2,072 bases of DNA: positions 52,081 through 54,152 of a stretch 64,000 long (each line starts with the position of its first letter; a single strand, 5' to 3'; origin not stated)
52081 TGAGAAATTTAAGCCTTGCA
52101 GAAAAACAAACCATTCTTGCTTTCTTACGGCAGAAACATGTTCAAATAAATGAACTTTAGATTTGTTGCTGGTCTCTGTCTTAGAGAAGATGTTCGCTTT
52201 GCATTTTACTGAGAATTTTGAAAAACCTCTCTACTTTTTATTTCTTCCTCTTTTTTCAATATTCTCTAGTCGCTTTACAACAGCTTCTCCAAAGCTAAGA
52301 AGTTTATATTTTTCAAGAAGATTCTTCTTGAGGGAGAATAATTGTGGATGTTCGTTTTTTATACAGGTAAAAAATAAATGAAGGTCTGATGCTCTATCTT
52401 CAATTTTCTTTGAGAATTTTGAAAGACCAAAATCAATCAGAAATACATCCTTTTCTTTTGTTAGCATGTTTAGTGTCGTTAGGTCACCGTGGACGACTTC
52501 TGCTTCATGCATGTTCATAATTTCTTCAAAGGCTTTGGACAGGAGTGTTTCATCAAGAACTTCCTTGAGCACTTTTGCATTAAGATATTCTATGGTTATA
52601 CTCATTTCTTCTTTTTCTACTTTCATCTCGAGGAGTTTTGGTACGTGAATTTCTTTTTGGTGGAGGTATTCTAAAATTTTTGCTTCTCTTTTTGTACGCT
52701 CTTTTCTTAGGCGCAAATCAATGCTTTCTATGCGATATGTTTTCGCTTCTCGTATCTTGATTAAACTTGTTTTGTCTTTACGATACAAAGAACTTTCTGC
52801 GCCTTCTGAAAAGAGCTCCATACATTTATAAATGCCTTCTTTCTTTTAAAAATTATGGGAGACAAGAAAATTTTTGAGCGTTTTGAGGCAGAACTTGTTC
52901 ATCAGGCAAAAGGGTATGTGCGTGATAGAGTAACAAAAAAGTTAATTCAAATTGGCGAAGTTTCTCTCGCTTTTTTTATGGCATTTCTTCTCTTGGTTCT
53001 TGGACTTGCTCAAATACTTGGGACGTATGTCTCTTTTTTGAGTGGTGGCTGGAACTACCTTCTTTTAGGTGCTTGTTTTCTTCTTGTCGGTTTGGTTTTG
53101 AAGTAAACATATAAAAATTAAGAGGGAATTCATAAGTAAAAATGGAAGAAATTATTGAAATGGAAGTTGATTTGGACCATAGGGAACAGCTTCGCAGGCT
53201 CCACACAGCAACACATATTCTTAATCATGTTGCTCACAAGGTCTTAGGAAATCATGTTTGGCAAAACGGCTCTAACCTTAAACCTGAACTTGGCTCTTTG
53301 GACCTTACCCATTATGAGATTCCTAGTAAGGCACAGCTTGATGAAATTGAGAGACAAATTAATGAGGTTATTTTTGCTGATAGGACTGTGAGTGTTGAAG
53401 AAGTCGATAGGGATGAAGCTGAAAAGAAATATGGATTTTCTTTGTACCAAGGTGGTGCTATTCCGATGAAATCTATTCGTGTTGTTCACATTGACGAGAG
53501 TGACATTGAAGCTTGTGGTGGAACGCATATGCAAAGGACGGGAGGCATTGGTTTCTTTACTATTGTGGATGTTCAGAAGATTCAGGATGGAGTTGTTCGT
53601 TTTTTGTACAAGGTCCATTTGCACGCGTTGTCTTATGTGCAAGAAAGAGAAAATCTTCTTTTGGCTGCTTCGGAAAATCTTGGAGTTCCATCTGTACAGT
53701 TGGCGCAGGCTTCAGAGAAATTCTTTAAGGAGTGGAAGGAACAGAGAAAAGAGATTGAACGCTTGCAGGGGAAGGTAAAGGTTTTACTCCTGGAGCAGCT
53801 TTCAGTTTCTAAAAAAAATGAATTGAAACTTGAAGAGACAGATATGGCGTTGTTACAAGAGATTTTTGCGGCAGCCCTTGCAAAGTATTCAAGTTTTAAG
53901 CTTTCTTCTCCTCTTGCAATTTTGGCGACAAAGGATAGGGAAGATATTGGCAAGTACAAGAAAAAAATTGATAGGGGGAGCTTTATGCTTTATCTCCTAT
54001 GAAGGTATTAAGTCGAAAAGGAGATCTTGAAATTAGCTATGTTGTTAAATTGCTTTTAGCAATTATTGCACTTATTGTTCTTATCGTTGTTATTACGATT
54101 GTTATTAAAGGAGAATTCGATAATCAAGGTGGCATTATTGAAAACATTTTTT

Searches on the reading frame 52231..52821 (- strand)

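Call 49: search_protein_families(library=pfam, proteins=[window:52231-52821:-], max_evalue=0.001)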
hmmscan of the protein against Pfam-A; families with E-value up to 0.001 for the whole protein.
window:52231-52821:- (196 aa): 6 families
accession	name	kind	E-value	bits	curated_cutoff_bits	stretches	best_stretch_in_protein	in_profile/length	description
PF01163.29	RIO1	-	7.9e-11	42.4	22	1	30-132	42-149/187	RIO domain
PF00069.31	Pkinase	-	1.3e-08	35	31.7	1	28-139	31-150/263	Protein kinase domain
PF06293.20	Kdo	-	1.9e-06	27.9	21.3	1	34-136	49-171/207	Lipopolysaccharide kinase (Kdo/WaaP) family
PF01636.29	APH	-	2.2e-05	24.8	23.2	0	70-136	129-199/239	Phosphotransferase enzyme family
PF07714.23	PK_Tyr_Ser-Thr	-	3.1e-05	23.9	23.1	1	40-139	45-154/258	Protein tyrosine and serine/threonine kinase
PF19974.5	TCAD9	-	0.00083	19.1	40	1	96-166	286-360/429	Ternary complex associated domain 9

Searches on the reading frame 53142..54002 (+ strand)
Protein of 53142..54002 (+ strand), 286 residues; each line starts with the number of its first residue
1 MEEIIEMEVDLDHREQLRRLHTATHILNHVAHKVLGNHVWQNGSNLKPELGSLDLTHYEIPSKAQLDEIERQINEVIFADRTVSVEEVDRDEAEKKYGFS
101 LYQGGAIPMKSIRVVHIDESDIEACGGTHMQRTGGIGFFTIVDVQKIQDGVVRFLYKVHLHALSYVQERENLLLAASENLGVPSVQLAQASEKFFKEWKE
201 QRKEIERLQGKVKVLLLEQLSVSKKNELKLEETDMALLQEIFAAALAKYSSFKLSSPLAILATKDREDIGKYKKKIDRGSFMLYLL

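Call 51: search_protein_families(library=pfam, proteins=[window:53142-54002:+], max_evalue=0.001)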
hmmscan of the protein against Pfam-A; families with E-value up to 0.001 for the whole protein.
window:53142-54002:+ (286 aa): 1 family
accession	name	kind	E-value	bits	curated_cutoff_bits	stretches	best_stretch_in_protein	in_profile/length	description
PF07973.19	tRNA_SAD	-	6.9e-12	45.6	24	1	112-153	1-42/44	Threonyl and Alanyl tRNA synthetase second additional domain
